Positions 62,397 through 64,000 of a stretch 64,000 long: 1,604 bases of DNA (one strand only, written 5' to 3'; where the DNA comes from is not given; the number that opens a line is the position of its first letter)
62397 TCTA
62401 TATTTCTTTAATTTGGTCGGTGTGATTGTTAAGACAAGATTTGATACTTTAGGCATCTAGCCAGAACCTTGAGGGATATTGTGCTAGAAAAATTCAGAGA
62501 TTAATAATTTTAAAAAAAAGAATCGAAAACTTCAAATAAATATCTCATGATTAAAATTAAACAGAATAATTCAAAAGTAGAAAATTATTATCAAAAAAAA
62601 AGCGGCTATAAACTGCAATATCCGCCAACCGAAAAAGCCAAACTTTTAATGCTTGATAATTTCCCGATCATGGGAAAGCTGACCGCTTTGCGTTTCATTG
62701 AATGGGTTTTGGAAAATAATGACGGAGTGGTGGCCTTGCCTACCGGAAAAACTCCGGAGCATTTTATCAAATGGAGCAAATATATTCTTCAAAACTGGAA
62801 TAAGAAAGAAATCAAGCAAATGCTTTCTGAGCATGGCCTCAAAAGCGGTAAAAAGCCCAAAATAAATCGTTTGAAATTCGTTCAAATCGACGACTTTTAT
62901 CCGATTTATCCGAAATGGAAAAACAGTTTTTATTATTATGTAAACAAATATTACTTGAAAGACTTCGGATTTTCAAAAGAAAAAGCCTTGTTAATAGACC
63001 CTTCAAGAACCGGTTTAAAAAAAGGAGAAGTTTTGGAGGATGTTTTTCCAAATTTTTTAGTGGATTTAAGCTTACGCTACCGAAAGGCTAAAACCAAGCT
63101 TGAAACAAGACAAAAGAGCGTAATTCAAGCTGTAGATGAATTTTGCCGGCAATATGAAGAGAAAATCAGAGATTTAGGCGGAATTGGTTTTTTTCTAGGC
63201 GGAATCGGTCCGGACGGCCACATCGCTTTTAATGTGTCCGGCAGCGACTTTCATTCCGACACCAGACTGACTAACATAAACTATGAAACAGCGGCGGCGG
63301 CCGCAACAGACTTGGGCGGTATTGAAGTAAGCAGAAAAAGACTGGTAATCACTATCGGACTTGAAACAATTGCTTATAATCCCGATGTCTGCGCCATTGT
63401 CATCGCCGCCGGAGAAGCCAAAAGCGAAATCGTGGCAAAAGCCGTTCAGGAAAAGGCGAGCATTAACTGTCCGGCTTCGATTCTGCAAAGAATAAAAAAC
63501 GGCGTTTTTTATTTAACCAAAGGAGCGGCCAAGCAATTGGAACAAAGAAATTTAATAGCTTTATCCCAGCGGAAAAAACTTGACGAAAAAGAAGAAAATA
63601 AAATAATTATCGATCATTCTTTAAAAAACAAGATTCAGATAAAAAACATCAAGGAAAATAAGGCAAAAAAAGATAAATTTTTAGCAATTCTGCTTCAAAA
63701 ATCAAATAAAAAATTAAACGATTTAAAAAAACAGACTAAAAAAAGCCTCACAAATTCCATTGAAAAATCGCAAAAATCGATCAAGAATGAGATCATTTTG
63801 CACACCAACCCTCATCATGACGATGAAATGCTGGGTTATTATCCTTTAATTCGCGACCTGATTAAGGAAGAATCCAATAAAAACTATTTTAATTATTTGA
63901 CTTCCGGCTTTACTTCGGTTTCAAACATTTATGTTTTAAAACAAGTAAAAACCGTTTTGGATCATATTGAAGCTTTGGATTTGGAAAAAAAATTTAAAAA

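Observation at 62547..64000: Long unlisted plus-strand gene: NagB-like deaminase domain fused to an LmbE/PIG-L-like deacetylase domain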

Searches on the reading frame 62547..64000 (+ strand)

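Call 4: search_protein_families(library=pfam, proteins=[window:62547-64000:+], max_evalue=1)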
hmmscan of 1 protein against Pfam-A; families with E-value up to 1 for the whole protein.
window:62547-64000:+ (484 aa): 3 families
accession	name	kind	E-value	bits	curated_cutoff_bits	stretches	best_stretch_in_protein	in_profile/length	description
PF01182.26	Glucosamine_iso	-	2.8e-05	24.5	27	1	195-315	106-218/225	Glucosamine-6-phosphate isomerases/6-phosphogluconolactonase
PF02585.22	PIG-L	-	0.1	13.5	28.2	0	421-456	4-38/129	GlcNAc-PI de-N-acetylase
PF11969.13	DcpS_C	-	0.16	12.9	24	1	347-417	10-75/114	Scavenger mRNA decapping enzyme C-term binding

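Call 5: search_protein_families(library=ncbifam, proteins=[window:62547-64000:+], max_evalue=1)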
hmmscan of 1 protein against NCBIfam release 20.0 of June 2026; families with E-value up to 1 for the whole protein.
window:62547-64000:+ (484 aa): 8 families
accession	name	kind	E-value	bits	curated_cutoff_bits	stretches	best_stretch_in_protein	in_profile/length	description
NF002557.0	PRK02122.1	subfamily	7.7e-35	120.1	384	1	194-479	141-434/653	glucosamine-6-phosphate deaminase-like protein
NF001684.0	PRK00443.1-4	subfamily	6.8e-27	94.6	326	1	193-339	106-249/260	glucosamine-6-phosphate deaminase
TIGR00502.1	nagB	equivalog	9.7e-26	90.6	236.9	1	196-334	114-250/259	glucosamine-6-phosphate deaminase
NF001685.0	PRK00443.1-5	equivalog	3.5e-16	59.3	513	1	195-318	113-234/266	glucosamine-6-phosphate deaminase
NF009022.0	PRK12358.1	equivalog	7.2e-14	51.9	247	1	197-332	103-238/239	glucosamine-6-phosphate deaminase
NF001682.0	PRK00443.1-1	equivalog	3.9e-12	46.1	528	1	194-319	101-222/262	glucosamine-6-phosphate deaminase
NF007291.0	PRK09762.1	equivalog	9.5e-09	35.2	271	1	198-315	113-225/236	galactosamine-6-phosphate isomerase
TIGR01198.1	pgl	equivalog_domain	0.0011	18.5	124.45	1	196-330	105-233/234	6-phosphogluconolactonase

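Call 7: find_homologous_proteins(query=window:62547-64000:+)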
Query window:62547-64000:+ (484 aa): 7002 proteins with E <= 0.001 among 8000 candidates; the best 120 are listed.
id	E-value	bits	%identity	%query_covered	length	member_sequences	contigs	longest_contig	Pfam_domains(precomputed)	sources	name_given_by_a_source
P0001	0.0e+0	1068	100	100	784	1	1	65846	-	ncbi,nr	ncbi:MAG: glucosamine-6-phosphate deaminase [Candidatus Moranbacteria bacterium]|nr:glucosamine-6-ph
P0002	9.0e-170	584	56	98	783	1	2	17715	-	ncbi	-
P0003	8.3e-166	571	53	98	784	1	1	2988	-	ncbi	-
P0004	2.9e-164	566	54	98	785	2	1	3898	-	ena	-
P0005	6.2e-163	561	56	94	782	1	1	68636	-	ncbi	-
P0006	8.5e-163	561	55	96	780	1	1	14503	-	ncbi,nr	ncbi:MAG: glucosamine-6-phosphate deaminase [Spirochaetes bacterium]|nr:glucosamine-6-phosphate deam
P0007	1.3e-162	560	53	97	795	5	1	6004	-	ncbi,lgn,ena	-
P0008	7.5e-162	558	55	94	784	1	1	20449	-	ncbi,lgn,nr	ncbi:MAG: glucosamine-6-phosphate deaminase [Spirochaetes bacterium]|nr:glucosamine-6-phosphate deam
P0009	3.2e-161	555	53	98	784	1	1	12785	-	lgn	-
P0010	3.4e-160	552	52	98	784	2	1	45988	-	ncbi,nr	ncbi:MAG: glucosamine-6-phosphate deaminase [Calditrichaeota bacterium]|nr:glucosamine-6-phosphate d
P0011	1.4e-158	547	52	98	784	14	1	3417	-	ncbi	-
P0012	4.9e-158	545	54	96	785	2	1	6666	-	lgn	-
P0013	6.2e-158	545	52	99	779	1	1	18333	-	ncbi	-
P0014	7.2e-158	544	52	96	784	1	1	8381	-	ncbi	-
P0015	1.9e-157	543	53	98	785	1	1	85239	-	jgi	jgi:glucosamine-6-phosphate deaminase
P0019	6.1e-157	541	52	95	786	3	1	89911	-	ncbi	-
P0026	8.1e-156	538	53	97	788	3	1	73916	-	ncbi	-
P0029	1.3e-155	537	55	97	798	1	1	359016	-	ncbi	-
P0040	7.8e-155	534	51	97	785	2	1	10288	PF01182.27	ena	-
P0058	3.7e-154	532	51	97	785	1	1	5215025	-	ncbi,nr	ncbi:MAG: glucosamine-6-phosphate deaminase [bacterium]|nr:MAG: glucosamine-6-phosphate deaminase [b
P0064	9.4e-154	531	51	98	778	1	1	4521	PF01182.27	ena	-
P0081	3.5e-153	529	51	97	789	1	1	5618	PF01182.27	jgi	jgi:glucosamine-6-phosphate deaminase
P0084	5.1e-153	528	52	97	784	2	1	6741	PF01182.27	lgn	-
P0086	5.4e-153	528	50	99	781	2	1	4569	PF01182.27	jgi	-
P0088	7.3e-153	528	51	96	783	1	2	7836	PF01182.27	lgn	-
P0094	9.6e-153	528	51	97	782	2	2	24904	PF01182.27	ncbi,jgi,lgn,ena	-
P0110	2.5e-152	526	50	99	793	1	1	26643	PF02585.23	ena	-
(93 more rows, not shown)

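Call 8: search_solved_structures(query=window:62547-64000:+, max_evalue=0.01, show_alignments=2)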
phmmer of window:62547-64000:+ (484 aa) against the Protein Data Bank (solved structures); distinct sequences matched with E-value up to 0.01: 12.
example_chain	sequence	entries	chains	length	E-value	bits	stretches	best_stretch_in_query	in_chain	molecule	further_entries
3hn6_A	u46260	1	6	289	1.4e-17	67.1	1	198-332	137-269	Glucosamine-6-phosphate deaminase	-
1ne7_A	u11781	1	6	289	1.8e-15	60.1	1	198-334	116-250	Glucosamine-6-phosphate isomerase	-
1jt9_A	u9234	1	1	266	2.7e-14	56.2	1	196-300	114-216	Glucosamine-6-Phosphate deaminase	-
1cd5_A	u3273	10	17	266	3.3e-14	55.9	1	196-300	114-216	PROTEIN (GLUCOSAMINE 6-PHOSPHATE DEAMINASE) | GLUCOSAMINE 6-PHOSPHATE DEAMINASE | GLUCOSAMINE-6-PHOSPHATE DEAMINASE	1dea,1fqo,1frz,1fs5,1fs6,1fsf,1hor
2bkv_A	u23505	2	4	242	4.6e-14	55.4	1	197-316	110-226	GLUCOSAMINE-6-PHOSPHATE DEAMINASE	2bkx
7lqn_A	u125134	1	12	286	3.3e-13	52.6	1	199-334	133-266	Glucosamine-6-phosphate deaminase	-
7lqm_A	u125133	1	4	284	1.6e-12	50.4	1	197-333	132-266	Glucosamine-6-phosphate deaminase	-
5hj5_A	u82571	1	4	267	4.7e-12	48.8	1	199-324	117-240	Glucosamine-6-phosphate deaminase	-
4r7t_A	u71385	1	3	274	4.9e-12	48.8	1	199-325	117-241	Glucosamine-6-phosphate deaminase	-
6nbg_A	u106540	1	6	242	3.8e-09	39.2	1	187-333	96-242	Glucosamine-6-phosphate deaminase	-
2ri0_A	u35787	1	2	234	7.4e-07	31.7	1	208-317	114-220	Glucosamine-6-phosphate deaminase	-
2ri1_A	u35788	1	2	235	7.5e-07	31.7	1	208-317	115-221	Glucosamine-6-phosphate deaminase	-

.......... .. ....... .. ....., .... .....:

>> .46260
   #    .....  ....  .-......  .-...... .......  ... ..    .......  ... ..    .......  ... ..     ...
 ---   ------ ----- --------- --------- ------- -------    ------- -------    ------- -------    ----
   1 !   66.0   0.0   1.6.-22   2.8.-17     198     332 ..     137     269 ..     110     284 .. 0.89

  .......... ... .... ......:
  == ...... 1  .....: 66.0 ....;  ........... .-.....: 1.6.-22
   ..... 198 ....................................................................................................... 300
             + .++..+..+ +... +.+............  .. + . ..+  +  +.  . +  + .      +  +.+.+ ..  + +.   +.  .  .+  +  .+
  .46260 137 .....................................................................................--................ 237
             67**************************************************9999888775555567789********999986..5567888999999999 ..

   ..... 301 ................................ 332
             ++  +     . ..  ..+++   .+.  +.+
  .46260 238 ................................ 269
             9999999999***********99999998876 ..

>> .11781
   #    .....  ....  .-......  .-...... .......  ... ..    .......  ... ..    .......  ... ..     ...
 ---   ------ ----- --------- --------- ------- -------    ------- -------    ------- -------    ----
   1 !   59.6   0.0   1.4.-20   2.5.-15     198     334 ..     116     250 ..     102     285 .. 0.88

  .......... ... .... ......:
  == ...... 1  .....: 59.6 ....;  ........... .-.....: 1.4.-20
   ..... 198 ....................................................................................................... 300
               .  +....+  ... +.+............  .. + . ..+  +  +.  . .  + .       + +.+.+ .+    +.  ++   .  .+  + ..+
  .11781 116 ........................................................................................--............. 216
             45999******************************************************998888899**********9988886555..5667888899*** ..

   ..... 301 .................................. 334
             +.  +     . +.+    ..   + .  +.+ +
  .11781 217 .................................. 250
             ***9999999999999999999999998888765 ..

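Call 11: find_encoding_contigs(protein=P0001, flank=10000, max_places=3)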
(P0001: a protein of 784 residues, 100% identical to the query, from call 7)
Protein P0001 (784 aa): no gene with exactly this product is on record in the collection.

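Call 12: search_protein_families(library=pfam, proteins=[P0001, P0002, P0058], max_evalue=1)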
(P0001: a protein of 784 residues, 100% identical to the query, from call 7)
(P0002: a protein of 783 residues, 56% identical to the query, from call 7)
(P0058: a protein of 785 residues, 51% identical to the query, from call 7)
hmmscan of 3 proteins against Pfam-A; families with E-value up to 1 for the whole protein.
P0001 (784 aa): 2 families
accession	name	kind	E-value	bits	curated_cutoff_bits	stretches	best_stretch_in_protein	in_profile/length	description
PF01182.26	Glucosamine_iso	-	7.1e-05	23.2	27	1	195-315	106-218/225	Glucosamine-6-phosphate isomerases/6-phosphogluconolactonase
PF02585.22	PIG-L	-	0.0002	22.3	28.2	1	421-649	4-126/129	GlcNAc-PI de-N-acetylase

P0002 (783 aa): 2 families
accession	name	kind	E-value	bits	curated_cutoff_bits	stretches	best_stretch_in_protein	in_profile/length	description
PF02585.22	PIG-L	-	0.003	18.5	28.2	0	421-457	3-39/129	GlcNAc-PI de-N-acetylase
PF01182.26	Glucosamine_iso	-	0.0043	17.4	27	1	193-316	103-218/225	Glucosamine-6-phosphate isomerases/6-phosphogluconolactonase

P0058 (785 aa): 4 families
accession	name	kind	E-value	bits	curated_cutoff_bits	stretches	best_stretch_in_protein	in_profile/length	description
PF01182.26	Glucosamine_iso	-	0.00023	21.5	27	1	194-316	107-217/225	Glucosamine-6-phosphate isomerases/6-phosphogluconolactonase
PF02585.22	PIG-L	-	0.018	16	28.2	1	423-596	4-121/129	GlcNAc-PI de-N-acetylase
PF02376.21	CUT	-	0.14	12.6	24.4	1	356-397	4-45/79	CUT domain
PF00790.25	VHS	-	0.71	10.2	29.8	1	515-572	77-137/141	VHS domain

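Call 13: search_protein_families(library=ncbifam, proteins=[P0001, P0058], max_evalue=0.01)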
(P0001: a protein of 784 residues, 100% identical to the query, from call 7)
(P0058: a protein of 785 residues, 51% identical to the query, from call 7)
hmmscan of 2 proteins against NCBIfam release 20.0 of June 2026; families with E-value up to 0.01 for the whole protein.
P0001 (784 aa): 8 families
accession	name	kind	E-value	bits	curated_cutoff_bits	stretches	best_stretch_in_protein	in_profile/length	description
NF002557.0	PRK02122.1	subfamily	9.1e-60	202.5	384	2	194-518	141-480/653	glucosamine-6-phosphate deaminase-like protein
NF001684.0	PRK00443.1-4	subfamily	2.9e-26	92.6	326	1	193-338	106-248/260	glucosamine-6-phosphate deaminase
TIGR00502.1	nagB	equivalog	3.5e-25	88.8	236.9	1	196-334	114-250/259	glucosamine-6-phosphate deaminase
NF001685.0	PRK00443.1-5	equivalog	7.6e-16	58.2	513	1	195-317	113-233/266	glucosamine-6-phosphate deaminase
NF009022.0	PRK12358.1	equivalog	2.6e-13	50.1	247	1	197-332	103-238/239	glucosamine-6-phosphate deaminase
NF001682.0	PRK00443.1-1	equivalog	1.4e-11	44.3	528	1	194-319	101-222/262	glucosamine-6-phosphate deaminase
NF007291.0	PRK09762.1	equivalog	4.5e-08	33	271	1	198-315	113-225/236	galactosamine-6-phosphate isomerase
TIGR01198.1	pgl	equivalog_domain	0.0026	17.3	124.45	1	197-330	106-233/234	6-phosphogluconolactonase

P0058 (785 aa): 7 families
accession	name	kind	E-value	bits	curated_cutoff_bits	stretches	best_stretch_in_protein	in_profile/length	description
NF002557.0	PRK02122.1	subfamily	4.8e-65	219.9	384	2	195-475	140-428/653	glucosamine-6-phosphate deaminase-like protein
NF001684.0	PRK00443.1-4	subfamily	2.4e-27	96.1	326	1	35-338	3-246/260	glucosamine-6-phosphate deaminase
TIGR00502.1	nagB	equivalog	1.9e-23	83.1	236.9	1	198-323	114-237/259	glucosamine-6-phosphate deaminase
NF009022.0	PRK12358.1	equivalog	1.7e-14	53.9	247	1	193-331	97-235/239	glucosamine-6-phosphate deaminase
NF001685.0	PRK00443.1-5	equivalog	6.8e-13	48.5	513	1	197-320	113-234/266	glucosamine-6-phosphate deaminase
NF001682.0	PRK00443.1-1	equivalog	5e-10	39.2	528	1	198-321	103-222/262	glucosamine-6-phosphate deaminase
NF007291.0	PRK09762.1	equivalog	2.3e-07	30.7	271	1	199-316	112-224/236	galactosamine-6-phosphate isomerase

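Call 14: search_solved_structures(query=P0001, max_evalue=1)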
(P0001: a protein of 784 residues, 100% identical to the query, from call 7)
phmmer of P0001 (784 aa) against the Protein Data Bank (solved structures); distinct sequences matched with E-value up to 1: 12.
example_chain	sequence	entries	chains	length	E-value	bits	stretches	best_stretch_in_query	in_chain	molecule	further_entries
3hn6_A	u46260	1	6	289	3.4e-17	65.3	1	198-332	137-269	Glucosamine-6-phosphate deaminase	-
1ne7_A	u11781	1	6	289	3.6e-15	58.6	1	198-334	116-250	Glucosamine-6-phosphate isomerase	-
1jt9_A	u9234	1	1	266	5.3e-14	54.7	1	196-300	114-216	Glucosamine-6-Phosphate deaminase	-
1cd5_A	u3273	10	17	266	6.5e-14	54.4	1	196-300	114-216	PROTEIN (GLUCOSAMINE 6-PHOSPHATE DEAMINASE) | GLUCOSAMINE 6-PHOSPHATE DEAMINASE | GLUCOSAMINE-6-PHOSPHATE DEAMINASE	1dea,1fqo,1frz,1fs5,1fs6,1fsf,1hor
2bkv_A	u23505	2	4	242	2.4e-13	52.5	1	197-316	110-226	GLUCOSAMINE-6-PHOSPHATE DEAMINASE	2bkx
7lqn_A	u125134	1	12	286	6.4e-13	51.1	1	199-334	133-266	Glucosamine-6-phosphate deaminase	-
7lqm_A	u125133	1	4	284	3.1e-12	48.8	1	197-333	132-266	Glucosamine-6-phosphate deaminase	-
5hj5_A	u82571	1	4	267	9.1e-12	47.3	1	199-324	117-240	Glucosamine-6-phosphate deaminase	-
4r7t_A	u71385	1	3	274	9.4e-12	47.3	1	199-325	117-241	Glucosamine-6-phosphate deaminase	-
6nbg_A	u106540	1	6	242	6.8e-09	37.8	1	187-333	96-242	Glucosamine-6-phosphate deaminase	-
2ri0_A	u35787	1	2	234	1.3e-06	30.2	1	206-317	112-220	Glucosamine-6-phosphate deaminase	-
2ri1_A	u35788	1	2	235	1.3e-06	30.2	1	206-317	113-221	Glucosamine-6-phosphate deaminase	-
